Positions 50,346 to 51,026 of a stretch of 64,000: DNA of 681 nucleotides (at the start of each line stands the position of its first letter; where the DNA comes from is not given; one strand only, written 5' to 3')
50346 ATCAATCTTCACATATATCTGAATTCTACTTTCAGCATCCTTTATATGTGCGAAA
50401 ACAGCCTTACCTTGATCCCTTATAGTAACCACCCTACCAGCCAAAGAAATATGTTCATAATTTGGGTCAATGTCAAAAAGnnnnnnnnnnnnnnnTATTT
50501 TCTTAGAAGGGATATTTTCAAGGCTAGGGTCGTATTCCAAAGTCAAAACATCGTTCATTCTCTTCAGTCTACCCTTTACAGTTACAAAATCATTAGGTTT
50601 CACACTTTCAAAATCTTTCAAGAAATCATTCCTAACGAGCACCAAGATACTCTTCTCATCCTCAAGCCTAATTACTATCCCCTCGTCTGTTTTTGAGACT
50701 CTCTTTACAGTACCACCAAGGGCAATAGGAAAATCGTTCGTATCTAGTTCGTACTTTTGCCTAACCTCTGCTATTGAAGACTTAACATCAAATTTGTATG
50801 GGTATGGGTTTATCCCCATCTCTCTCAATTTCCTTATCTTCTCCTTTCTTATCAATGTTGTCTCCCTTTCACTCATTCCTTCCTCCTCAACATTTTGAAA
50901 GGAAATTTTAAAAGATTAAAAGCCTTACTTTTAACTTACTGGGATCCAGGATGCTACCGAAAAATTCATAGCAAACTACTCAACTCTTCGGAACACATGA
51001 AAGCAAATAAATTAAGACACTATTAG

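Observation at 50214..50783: Class II LysRS carries a 92-aa tandem duplication of the anticodon-binding OB-fold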

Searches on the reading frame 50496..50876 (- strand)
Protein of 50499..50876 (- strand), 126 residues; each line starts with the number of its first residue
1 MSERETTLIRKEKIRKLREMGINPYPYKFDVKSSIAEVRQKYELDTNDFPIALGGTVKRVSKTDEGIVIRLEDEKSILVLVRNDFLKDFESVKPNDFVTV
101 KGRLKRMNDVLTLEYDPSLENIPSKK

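Call 11: search_solved_structures(query=window:50499-50876:-, max_evalue=10, show_alignments=3)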
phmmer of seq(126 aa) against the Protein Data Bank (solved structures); distinct sequences matched with E-value up to 10: 18.
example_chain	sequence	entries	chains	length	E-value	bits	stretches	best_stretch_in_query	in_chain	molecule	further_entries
6o3f_A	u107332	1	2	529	0.00091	22.5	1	4-42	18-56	Lysine--tRNA ligase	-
6nrz_A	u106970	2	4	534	0.00092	22.5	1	4-42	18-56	Lysine--tRNA ligase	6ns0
5hgq_A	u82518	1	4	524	0.006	19.9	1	9-47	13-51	Lysine--tRNA ligase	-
4h02_A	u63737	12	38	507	0.019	18.2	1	12-63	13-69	Lysyl-tRNA synthetase | Lysine--tRNA ligase | Lysine-tRNA ligase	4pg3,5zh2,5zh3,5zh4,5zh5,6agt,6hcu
6hcv_A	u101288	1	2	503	0.02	18.2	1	12-63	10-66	Lysine--tRNA ligase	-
4ycv_A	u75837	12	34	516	0.02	18.2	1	12-63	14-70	Lysine--tRNA ligase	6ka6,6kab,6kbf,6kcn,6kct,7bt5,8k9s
4ycw_A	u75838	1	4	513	0.044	17.1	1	8-48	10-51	Lysine--tRNA ligase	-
4dpg_A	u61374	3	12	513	0.044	17.1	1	8-48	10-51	Lysine--tRNA ligase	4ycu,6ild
8hyr_A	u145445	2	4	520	0.045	17.1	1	8-48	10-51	Lysine--tRNA ligase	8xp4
3bju_A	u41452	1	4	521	0.045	17.1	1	8-48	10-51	Lysyl-tRNA synthetase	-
6ilh_A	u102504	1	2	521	0.045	17.1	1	8-48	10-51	Lysine-tRNA ligase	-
7ea9_A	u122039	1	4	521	0.048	17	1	8-48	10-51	Lysine--tRNA ligase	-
6chd_A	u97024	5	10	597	0.054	16.8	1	8-48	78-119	Lysine--tRNA ligase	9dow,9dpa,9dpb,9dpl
9jkl_A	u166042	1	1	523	0.11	15.9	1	5-43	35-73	Lysine--tRNA ligase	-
3a74_A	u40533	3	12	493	0.17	15.2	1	8-86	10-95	Lysyl-tRNA synthetase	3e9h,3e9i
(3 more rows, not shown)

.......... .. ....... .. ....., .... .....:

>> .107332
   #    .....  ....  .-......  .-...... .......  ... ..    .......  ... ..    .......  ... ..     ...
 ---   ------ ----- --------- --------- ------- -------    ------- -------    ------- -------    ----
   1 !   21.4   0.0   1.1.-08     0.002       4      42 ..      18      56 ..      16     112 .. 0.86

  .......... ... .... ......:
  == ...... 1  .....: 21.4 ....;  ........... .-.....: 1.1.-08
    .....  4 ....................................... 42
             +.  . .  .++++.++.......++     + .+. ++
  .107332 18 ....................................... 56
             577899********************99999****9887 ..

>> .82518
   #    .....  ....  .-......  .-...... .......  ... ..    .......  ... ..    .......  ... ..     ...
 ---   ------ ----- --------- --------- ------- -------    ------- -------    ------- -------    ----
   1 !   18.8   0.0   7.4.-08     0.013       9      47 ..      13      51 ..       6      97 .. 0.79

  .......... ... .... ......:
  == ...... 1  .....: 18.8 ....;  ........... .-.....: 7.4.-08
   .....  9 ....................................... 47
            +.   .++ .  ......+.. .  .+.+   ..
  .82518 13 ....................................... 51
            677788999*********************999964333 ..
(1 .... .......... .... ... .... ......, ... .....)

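Call 35: find_related_loci(query=A4, collection=genome_contigs, flank=2500)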
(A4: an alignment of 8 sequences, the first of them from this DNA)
Query A4 (120 aa) in genome_contigs; peptide patterns used: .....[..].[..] (x = any residue, [..] = any of these).
599 stretches matched a pattern (row limit reached: there are more); 548 encode a relative of the query (tblastn E <= 1e-3); the best 80 are kept; 80 distinct loci.
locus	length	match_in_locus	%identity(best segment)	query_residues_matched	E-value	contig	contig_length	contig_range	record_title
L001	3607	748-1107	84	1-120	2e-64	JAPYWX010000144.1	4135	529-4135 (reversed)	MAG: Spirochaetes bacterium isolate RSWP19 scaffold_4528_c1, whole genome shotgun sequence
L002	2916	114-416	41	3-106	1e-19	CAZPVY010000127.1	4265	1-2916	MAG TPA_asm: uncultured Aquifex sp. isolate SRP216583_co2_106 genome assembly, contig: NODE_19068_length_4265_cov_11.025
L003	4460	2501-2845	37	2-120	1e-19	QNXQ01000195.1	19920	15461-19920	MAG: Aquifex sp. isolate MAG 11 Ga0232635_1000053, whole genome shotgun sequence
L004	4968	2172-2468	41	2-106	2e-19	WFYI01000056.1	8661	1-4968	MAG: Aquificaceae bacterium isolate S141_89_esom k151_236079, whole genome shotgun sequence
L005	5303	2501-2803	40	3-106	9e-19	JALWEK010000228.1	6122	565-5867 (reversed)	MAG: Aquificaceae bacterium isolate T11_metabat1_scaf2bin.084 T11_NODE_9513_length_6122_cov_1.386322, whole genome shotg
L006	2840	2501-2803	39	3-106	3e-18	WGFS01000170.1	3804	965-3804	MAG: Aquificaceae bacterium isolate S146_91_esom k151_718011, whole genome shotgun sequence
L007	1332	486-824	36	3-118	2e-17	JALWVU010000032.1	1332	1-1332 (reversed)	MAG: Aquificaceae bacterium isolate T2_maxbin2_scaf2bin.168 T2_NODE_354411_length_1332_cov_27.429046, whole genome shotg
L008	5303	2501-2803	36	3-106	4e-17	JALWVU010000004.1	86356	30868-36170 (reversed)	MAG: Aquificaceae bacterium isolate T2_maxbin2_scaf2bin.168 T2_NODE_120_length_86356_cov_22.539923, whole genome shotgun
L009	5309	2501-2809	37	14-120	2e-16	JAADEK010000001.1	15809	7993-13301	MAG: Aquificota bacterium isolate L_MetaBat.209 contig-127_3783, whole genome shotgun sequence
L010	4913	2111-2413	39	2-106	2e-16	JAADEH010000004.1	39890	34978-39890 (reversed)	MAG: Aquificota bacterium isolate L_MetaBat.199 contig-127_570, whole genome shotgun sequence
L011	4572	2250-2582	37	3-116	3e-16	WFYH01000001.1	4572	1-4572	MAG: Aquificaceae bacterium isolate S141_87_esom k151_101706, whole genome shotgun sequence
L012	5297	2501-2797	35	2-106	3e-15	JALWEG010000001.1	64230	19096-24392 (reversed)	MAG: Aquificaceae bacterium isolate T11_metabat1_scaf2bin.071 T11_NODE_101_length_64230_cov_2.194375, whole genome shotg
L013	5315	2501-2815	35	1-99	7e-13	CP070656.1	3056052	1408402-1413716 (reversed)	MAG: Fidelibacterota bacterium isolate bin809 chromosome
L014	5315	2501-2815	33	1-99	2e-12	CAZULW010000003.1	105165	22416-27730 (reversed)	MAG TPA_asm: uncultured bacterium isolate binchicken_co136_34 genome assembly, contig: NODE_74_length_105165_cov_47.5483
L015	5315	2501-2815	33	1-99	2e-12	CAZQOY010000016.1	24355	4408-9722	MAG TPA_asm: uncultured bacterium isolate binchicken_co85_78 genome assembly, contig: NODE_1201_length_24355_cov_21.2614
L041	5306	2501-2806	33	6-95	1e-9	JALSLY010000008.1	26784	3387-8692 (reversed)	MAG: Thermotogae bacterium isolate 355-202_metabat2_scaf2bin.063 355-202_scaffold_1099_c1, whole genome shotgun sequence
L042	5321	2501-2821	31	2-95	2e-9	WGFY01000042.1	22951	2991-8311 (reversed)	MAG: Mesoaciditoga sp. isolate S147_15_esom k151_23730, whole genome shotgun sequence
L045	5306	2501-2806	33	6-95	2e-9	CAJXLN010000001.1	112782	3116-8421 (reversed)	MAG TPA_asm: uncultured Thermotogae bacterium isolate SRR4023291_bin.3_MetaBAT_v2.12.1_MAG genome assembly, contig: NODE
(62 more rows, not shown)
